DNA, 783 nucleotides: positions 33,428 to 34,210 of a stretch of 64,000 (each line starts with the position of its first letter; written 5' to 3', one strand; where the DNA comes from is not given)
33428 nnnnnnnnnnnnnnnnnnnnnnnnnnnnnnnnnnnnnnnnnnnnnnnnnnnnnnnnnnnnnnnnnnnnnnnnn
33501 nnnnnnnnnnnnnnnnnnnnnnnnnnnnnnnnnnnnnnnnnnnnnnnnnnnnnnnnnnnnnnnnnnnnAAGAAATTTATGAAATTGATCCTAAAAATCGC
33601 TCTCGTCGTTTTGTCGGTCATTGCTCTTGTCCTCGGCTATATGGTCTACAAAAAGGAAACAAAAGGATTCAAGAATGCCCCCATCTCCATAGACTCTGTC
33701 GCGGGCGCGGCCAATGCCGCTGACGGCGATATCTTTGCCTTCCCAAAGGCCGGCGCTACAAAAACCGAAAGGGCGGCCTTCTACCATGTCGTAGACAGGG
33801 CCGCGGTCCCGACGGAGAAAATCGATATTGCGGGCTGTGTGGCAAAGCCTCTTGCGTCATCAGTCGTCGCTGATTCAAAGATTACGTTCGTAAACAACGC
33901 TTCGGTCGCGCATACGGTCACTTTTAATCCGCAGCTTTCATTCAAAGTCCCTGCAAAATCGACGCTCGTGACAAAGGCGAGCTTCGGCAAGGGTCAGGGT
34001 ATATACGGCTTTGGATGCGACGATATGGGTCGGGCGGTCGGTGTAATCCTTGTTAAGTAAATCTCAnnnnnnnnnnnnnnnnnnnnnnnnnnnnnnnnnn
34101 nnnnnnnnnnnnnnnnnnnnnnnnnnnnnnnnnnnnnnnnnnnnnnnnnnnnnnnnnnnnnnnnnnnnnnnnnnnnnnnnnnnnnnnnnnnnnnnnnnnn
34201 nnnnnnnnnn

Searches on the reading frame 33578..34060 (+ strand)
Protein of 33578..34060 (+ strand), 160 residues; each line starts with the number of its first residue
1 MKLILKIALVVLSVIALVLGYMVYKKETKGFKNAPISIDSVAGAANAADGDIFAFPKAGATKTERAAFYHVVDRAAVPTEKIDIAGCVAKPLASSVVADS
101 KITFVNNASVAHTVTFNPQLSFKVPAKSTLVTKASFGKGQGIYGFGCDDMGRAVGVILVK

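Call 3: search_protein_families(library=pfam, proteins=[window:33578-34060:+], max_evalue=1)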
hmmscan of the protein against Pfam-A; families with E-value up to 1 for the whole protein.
window:33578-34060:+ (160 aa): 0 families

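Call 4: search_protein_families(library=ncbifam, proteins=[window:33578-34060:+], max_evalue=1)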
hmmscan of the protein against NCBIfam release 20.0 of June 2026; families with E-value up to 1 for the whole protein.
window:33578-34060:+ (160 aa): 0 families

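Call 44: search_solved_structures(query=A5, max_evalue=10, show_alignments=2)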
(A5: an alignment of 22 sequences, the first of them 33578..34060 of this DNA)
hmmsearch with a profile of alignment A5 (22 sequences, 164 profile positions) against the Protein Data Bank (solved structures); distinct sequences matched with E-value up to 10: 48.
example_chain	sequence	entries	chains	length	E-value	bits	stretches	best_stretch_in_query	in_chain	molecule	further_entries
9cck_A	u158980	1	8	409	0.00014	25.1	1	93-162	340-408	Copper-containing nitrite reductase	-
5fc9_A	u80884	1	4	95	0.00039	23.7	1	93-162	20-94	Blue (Type 1) copper domain protein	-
1pcs_A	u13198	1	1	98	0.0015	21.8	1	93-161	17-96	PLASTOCYANIN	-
1bxu_A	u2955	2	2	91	0.002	21.4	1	93-162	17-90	PLASTOCYANIN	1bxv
2plt_A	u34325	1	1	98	0.0025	21.1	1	94-162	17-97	PLASTOCYANIN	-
1pla_A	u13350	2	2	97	0.0028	20.9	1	94-153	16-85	PLASTOCYANIN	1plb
1m9w_A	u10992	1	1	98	0.004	20.4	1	93-161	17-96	plastocyanin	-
1j5c_A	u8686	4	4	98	0.0041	20.3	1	93-159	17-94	PLASTOCYANIN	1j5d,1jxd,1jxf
7zqe_M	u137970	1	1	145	0.0042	20.3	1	94-162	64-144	Plastocyanin, chloroplastic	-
1sf3_A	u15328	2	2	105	0.01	19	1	75-162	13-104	Amicyanin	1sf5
4hcf_A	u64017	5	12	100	0.02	18.1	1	93-152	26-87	Cupredoxin 1 | Cytochrome B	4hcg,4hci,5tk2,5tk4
2idq_A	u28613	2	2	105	0.027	17.7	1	75-162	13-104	Amicyanin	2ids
1iuz_A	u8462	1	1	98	0.033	17.4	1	94-153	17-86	PLASTOCYANIN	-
6yez_P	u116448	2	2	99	0.035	17.3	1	94-138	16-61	Plastocyanin, chloroplastic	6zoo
4p5r_A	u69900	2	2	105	0.037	17.2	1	75-162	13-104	Amicyanin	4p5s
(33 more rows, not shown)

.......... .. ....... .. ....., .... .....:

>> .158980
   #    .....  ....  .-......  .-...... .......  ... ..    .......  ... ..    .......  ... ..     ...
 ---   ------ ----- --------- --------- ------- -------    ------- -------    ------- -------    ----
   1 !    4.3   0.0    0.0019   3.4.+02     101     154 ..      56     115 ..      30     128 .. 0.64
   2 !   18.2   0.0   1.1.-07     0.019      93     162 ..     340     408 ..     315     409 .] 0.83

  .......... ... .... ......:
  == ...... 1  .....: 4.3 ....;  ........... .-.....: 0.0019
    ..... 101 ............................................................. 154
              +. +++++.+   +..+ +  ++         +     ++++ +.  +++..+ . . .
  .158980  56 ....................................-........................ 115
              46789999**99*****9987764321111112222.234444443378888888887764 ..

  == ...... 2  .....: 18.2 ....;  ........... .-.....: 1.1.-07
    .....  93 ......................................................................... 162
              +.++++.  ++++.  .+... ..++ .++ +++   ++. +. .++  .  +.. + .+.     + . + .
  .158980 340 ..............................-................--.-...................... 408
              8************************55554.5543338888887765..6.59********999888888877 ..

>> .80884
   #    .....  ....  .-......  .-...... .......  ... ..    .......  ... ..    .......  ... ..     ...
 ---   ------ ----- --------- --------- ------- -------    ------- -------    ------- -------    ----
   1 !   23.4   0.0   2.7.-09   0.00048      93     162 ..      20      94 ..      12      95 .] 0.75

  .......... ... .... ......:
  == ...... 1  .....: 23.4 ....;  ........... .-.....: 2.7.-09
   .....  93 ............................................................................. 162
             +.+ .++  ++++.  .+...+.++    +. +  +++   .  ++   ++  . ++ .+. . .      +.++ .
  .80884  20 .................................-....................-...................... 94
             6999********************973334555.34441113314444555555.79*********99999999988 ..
